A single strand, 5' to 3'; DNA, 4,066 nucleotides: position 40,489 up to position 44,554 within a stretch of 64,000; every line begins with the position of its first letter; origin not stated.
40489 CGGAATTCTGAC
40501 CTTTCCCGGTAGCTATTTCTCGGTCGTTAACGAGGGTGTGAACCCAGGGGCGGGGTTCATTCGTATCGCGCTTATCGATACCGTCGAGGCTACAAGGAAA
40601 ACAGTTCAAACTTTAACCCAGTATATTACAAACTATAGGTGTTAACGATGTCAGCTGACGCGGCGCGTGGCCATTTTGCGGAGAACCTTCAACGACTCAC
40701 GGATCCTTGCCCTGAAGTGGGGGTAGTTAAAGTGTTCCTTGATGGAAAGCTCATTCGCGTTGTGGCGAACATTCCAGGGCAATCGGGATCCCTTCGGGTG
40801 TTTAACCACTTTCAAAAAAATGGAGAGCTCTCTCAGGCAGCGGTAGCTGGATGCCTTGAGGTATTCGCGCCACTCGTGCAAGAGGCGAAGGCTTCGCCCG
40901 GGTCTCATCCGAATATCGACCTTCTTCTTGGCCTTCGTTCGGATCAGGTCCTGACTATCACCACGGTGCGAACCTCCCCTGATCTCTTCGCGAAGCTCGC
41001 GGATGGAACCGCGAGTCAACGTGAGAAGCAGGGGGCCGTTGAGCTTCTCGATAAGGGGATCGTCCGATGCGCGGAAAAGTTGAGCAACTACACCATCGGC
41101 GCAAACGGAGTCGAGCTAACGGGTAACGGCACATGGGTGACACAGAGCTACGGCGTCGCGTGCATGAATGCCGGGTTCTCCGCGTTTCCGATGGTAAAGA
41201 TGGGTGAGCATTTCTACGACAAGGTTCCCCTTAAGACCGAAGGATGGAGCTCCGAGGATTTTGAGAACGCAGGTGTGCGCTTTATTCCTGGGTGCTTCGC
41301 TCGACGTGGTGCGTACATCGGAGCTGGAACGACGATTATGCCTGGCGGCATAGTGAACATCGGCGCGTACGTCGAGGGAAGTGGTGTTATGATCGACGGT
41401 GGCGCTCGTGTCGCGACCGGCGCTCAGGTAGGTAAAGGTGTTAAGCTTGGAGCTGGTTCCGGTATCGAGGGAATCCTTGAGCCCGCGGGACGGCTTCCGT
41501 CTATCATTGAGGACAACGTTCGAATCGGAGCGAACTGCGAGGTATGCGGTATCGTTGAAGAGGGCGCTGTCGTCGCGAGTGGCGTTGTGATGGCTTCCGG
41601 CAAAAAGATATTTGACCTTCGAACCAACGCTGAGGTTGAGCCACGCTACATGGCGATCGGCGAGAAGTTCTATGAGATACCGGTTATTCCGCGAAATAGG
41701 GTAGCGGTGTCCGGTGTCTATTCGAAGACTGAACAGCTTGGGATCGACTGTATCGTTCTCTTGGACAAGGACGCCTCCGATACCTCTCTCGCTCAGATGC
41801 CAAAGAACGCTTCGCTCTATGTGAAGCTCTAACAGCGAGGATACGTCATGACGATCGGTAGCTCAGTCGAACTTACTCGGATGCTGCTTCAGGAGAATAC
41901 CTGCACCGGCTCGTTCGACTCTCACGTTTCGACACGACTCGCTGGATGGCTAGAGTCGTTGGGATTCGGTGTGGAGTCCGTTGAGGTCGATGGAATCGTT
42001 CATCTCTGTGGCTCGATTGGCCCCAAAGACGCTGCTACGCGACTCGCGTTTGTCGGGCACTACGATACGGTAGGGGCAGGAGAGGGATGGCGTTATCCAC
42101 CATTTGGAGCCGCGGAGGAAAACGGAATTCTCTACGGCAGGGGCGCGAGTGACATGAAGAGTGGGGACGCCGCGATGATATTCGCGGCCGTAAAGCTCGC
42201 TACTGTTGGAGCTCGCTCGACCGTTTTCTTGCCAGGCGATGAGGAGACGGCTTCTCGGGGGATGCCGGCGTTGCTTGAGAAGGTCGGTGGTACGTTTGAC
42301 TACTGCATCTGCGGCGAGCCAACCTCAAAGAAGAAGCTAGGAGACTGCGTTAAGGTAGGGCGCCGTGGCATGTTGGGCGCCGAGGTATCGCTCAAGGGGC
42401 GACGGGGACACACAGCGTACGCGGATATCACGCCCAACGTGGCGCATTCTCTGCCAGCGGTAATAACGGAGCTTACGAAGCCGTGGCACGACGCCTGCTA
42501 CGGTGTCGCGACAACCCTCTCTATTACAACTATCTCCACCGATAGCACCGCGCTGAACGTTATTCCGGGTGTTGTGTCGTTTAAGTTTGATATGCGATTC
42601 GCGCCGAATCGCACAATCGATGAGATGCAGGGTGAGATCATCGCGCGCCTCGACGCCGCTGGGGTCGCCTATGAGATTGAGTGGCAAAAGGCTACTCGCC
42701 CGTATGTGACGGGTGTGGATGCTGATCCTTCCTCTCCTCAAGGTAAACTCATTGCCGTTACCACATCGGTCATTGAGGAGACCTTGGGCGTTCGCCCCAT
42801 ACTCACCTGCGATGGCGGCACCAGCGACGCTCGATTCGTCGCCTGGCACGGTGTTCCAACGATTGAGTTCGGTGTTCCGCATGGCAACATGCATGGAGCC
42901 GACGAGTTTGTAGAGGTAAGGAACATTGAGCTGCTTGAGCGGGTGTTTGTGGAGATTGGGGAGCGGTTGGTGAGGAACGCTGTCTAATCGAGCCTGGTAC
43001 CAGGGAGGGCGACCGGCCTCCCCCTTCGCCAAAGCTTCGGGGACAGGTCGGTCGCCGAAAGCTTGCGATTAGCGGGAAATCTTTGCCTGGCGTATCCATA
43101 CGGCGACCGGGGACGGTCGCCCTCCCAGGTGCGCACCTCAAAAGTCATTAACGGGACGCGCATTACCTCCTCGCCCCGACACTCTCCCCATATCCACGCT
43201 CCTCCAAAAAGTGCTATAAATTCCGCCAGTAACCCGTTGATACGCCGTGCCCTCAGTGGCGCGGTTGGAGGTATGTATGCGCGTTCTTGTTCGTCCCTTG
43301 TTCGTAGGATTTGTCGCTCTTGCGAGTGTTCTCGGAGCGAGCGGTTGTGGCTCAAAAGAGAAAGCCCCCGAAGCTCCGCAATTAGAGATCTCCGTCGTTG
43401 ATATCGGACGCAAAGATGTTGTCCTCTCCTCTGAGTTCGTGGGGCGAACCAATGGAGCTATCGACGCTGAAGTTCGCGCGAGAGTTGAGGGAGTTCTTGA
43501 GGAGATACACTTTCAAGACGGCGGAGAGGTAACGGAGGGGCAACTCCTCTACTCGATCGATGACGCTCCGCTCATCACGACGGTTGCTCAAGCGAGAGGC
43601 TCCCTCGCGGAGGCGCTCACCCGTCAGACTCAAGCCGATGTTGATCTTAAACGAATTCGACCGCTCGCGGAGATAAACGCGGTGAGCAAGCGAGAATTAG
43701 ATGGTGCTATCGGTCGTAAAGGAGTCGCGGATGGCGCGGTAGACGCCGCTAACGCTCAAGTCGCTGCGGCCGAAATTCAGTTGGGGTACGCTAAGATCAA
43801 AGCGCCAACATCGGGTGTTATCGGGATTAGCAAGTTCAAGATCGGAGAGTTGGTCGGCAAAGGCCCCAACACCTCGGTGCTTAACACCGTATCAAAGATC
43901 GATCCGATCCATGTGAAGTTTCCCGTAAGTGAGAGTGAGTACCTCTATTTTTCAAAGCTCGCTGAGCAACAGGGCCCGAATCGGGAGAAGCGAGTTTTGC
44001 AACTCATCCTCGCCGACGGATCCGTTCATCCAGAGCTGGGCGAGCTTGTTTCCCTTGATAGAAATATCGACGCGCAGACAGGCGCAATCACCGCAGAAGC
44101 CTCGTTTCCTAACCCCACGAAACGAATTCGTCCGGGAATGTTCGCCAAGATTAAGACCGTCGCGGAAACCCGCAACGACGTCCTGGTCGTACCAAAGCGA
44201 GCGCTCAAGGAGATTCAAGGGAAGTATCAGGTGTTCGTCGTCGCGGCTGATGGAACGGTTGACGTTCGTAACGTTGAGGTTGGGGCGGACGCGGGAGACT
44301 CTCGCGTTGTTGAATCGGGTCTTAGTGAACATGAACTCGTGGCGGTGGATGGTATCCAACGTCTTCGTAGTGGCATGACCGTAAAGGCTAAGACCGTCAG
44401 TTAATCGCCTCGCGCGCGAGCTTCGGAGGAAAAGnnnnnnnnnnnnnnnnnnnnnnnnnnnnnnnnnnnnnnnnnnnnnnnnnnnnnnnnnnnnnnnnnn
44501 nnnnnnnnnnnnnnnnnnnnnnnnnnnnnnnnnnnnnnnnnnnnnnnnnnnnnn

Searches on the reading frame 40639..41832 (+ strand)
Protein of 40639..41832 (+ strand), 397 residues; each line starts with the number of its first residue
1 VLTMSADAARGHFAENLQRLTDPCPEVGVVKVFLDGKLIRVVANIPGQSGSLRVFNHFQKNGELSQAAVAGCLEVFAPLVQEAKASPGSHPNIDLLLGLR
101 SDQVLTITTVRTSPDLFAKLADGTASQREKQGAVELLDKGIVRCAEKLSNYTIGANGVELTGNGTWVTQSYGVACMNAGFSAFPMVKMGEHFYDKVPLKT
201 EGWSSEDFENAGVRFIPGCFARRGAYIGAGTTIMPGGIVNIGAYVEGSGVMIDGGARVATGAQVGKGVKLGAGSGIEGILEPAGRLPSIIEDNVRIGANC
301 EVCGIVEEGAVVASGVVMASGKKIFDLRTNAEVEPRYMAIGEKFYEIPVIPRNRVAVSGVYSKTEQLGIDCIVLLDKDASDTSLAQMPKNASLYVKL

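Call 18: search_protein_families(library=pfam, proteins=[window:40639-41832:+], max_evalue=0.0001)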
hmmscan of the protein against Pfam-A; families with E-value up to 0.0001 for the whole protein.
window:40639-41832:+ (397 aa): 3 families
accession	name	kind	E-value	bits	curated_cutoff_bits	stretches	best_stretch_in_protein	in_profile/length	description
PF10084.14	DUF2322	-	1.1e-15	57.9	27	1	13-103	1-92/99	Uncharacterized protein conserved in bacteria (DUF2322)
PF00132.30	Hexapep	-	1.4e-08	34.5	27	1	247-278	5-36/36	Bacterial transferase hexapeptide (six repeats)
PF14602.12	Hexapep_2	-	1.8e-05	24.8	27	1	289-317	3-31/34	Hexapeptide repeat of succinyl-transferase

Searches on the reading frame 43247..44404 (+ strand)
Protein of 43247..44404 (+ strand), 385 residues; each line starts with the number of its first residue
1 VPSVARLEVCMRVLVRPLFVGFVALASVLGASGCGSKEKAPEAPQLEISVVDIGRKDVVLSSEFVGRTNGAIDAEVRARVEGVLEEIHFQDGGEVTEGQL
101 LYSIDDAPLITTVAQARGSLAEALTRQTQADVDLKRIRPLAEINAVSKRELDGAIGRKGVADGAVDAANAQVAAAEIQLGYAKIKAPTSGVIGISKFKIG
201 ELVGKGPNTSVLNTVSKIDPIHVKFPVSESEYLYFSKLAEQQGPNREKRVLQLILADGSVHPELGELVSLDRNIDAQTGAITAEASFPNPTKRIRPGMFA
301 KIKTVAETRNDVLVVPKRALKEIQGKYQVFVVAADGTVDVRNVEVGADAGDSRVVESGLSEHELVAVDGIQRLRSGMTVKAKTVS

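Call 18: search_protein_families(library=pfam, proteins=[window:43247-44404:+], max_evalue=0.0001)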
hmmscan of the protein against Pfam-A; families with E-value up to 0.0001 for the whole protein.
window:43247-44404:+ (385 aa): 3 families
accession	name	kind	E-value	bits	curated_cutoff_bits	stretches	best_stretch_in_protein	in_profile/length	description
PF16576.10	HlyD_D23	-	7.1e-09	35.7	30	1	74-300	20-214/214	Barrel-sandwich domain of CusB or HlyD membrane-fusion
PF13437.12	HlyD_3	-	2.2e-06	28.8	22.2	0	183-297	1-106/106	HlyD family secretion protein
PF13533.13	Biotin_lipoyl_2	-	3.2e-05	24.1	29.8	0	75-105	2-32/32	Biotin-lipoyl like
